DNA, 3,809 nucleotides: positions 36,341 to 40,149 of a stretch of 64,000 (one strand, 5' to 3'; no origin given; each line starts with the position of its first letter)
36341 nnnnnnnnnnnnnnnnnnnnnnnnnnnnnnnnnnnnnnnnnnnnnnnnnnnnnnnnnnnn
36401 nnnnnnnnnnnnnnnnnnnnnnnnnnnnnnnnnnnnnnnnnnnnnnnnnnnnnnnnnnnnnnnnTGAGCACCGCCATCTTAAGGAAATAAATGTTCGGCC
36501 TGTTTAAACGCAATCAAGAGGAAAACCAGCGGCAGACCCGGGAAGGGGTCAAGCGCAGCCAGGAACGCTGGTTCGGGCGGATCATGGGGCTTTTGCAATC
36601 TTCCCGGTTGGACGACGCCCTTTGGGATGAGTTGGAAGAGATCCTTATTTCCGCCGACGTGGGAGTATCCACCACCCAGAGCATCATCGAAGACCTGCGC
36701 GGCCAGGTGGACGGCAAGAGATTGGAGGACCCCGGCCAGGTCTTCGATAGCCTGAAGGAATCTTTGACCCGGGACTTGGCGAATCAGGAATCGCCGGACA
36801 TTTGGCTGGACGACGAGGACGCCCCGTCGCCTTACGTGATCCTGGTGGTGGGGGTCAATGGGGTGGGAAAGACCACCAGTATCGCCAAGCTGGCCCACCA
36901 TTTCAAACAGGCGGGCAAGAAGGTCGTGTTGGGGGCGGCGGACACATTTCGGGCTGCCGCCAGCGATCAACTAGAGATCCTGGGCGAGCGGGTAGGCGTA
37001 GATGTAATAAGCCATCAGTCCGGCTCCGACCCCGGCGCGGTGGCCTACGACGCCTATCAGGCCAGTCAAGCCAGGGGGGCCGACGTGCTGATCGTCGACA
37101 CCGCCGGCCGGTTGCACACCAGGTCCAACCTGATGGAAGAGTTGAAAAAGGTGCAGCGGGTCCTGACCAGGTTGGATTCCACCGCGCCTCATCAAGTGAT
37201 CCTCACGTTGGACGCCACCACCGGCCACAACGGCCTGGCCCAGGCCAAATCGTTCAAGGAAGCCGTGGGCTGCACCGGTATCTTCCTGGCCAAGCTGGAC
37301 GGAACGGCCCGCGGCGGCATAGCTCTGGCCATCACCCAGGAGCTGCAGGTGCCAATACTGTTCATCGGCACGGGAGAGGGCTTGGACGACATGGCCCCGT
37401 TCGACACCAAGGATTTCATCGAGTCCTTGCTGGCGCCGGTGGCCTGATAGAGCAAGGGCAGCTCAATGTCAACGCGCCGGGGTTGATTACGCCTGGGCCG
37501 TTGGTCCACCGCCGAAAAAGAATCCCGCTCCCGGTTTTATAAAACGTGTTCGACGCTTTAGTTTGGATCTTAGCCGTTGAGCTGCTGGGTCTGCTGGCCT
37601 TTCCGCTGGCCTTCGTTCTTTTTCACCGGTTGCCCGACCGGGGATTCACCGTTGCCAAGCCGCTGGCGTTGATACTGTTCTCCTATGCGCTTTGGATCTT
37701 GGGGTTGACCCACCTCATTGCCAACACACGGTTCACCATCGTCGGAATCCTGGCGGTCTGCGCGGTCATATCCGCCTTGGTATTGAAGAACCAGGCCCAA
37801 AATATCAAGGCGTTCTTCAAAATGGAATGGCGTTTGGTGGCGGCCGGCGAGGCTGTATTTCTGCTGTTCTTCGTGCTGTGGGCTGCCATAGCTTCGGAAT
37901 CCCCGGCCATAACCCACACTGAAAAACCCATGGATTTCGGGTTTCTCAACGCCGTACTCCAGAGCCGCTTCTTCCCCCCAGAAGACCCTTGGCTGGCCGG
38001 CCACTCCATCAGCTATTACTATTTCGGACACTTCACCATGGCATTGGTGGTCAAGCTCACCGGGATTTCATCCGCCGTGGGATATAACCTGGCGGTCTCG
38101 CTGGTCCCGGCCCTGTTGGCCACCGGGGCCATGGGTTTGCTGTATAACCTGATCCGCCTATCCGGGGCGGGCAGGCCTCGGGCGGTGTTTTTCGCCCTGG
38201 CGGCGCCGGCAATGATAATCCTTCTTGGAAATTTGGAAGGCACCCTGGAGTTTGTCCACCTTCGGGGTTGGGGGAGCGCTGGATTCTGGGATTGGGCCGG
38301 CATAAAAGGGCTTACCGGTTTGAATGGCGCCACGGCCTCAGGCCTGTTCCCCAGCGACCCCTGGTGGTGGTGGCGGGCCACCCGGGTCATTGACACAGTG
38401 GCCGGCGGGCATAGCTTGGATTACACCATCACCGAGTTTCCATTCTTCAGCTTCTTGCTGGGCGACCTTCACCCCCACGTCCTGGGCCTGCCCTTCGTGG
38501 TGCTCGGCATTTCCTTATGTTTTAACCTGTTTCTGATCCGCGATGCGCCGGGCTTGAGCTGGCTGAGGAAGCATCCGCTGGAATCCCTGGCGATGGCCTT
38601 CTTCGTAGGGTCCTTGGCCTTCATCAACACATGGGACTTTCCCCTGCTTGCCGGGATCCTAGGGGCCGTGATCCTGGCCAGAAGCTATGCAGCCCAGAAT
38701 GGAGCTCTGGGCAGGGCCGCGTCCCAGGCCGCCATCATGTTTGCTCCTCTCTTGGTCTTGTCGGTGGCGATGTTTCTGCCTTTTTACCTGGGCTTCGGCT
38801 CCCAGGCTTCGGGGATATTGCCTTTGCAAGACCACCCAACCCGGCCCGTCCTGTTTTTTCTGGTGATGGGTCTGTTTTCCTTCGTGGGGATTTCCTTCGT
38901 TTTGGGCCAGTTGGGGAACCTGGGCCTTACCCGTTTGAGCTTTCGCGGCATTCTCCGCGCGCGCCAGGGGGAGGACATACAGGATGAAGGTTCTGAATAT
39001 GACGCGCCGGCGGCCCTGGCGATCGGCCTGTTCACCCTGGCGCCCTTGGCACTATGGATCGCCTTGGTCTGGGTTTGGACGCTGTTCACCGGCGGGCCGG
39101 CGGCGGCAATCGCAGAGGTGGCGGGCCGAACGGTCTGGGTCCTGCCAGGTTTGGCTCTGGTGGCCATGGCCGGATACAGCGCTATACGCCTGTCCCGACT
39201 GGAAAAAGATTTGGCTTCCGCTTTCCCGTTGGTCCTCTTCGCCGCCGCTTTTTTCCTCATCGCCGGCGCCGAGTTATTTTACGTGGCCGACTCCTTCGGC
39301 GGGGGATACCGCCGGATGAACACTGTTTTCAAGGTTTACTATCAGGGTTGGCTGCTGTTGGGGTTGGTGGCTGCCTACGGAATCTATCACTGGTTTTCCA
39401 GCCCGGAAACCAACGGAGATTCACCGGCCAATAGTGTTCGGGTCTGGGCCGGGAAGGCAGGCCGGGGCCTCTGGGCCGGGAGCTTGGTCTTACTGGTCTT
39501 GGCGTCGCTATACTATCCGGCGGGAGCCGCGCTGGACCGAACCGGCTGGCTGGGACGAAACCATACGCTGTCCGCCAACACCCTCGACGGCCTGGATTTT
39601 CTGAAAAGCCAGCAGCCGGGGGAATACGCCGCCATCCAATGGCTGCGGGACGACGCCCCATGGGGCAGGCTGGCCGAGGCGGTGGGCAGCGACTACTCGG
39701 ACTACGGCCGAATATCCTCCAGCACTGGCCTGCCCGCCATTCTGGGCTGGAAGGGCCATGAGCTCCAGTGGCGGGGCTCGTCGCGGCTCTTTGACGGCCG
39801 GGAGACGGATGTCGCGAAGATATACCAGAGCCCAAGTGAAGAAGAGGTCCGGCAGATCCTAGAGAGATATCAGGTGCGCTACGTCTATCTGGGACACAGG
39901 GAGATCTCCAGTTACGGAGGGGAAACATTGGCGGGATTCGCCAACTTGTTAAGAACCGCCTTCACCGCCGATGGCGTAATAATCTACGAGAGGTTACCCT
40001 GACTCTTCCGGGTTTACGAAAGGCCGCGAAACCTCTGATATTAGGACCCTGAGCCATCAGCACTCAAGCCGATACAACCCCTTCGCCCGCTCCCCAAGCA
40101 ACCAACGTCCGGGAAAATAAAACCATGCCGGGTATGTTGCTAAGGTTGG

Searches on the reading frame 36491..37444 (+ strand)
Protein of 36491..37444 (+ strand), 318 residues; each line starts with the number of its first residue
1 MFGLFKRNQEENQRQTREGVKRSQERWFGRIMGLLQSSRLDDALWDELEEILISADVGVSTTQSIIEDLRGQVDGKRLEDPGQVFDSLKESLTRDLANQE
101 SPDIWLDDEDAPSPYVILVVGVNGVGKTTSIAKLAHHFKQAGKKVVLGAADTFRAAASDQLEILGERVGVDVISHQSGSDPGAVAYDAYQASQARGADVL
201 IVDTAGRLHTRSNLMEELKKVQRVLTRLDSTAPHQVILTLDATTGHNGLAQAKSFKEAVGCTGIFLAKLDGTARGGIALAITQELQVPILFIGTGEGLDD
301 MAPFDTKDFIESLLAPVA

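Call 3: search_protein_families(library=pfam, proteins=[window:36491-37444:+], max_evalue=0.1)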
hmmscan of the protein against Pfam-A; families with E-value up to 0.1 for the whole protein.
window:36491-37444:+ (318 aa): 36 families (the best 25 are shown)
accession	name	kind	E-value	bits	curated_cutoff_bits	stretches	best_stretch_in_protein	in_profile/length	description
PF00448.28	SRP54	-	6e-75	251.6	22.7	1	114-314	1-195/196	SRP54-type protein, GTPase domain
PF02881.24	SRP54_N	-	8.8e-14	51.9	22.4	1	29-92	3-75/75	SRP54-type protein, helical bundle domain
PF13401.12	AAA_22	-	3.6e-09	37.5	27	1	115-239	6-121/130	AAA domain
PF13604.12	AAA_30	-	1.3e-08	35.3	27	1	116-212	20-104/191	AAA domain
PF13191.12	AAA_16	-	2.5e-05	25.3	32.6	1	111-241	21-139/167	AAA ATPase domain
PF13481.12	AAA_25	-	4.4e-05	23.6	27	1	90-231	9-176/195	AAA domain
PF01656.29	CbiA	-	5.8e-05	23.5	25.4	1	124-231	9-86/125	CobQ/CobB/MinD/ParA nucleotide binding domain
PF06414.18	Zeta_toxin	-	5.9e-05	23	22.3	1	110-220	12-119/199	Zeta toxin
PF13245.12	AAA_19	-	7.9e-05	23.3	25.1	1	115-222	12-118/134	AAA domain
PF02223.23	Thymidylate_kin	-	0.00029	21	27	1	121-147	3-29/185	Thymidylate kinase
PF03308.22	MeaB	-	0.00043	19.8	23.1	1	116-174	35-91/273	Methylmalonyl Co-A mutase-associated GTPase MeaB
PF13479.12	AAA_24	-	0.0015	18.8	27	1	114-208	2-76/195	AAA domain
PF03205.20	MobB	-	0.0018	18.6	26.6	1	116-145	1-30/133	Molybdopterin guanine dinucleotide synthesis protein B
PF02702.23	KdpD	-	0.0032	17.4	26.1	1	121-161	11-51/210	Osmosensitive K+ channel His kinase sensor domain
PF20720.3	nSTAND3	-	0.0033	17.6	27.2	1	116-146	19-49/155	Novel STAND NTPase 3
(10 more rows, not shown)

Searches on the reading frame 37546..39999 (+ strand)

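Call 3: search_protein_families(library=pfam, proteins=[window:37546-39999:+], max_evalue=0.1)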
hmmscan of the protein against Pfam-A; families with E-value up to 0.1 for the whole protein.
window:37546-39999:+ (818 aa): 1 family
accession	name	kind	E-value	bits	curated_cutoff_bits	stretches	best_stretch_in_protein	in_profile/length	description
PF10060.15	DUF2298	-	3.7e-111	372.9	27.8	1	44-605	1-488/488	Uncharacterized membrane protein (DUF2298)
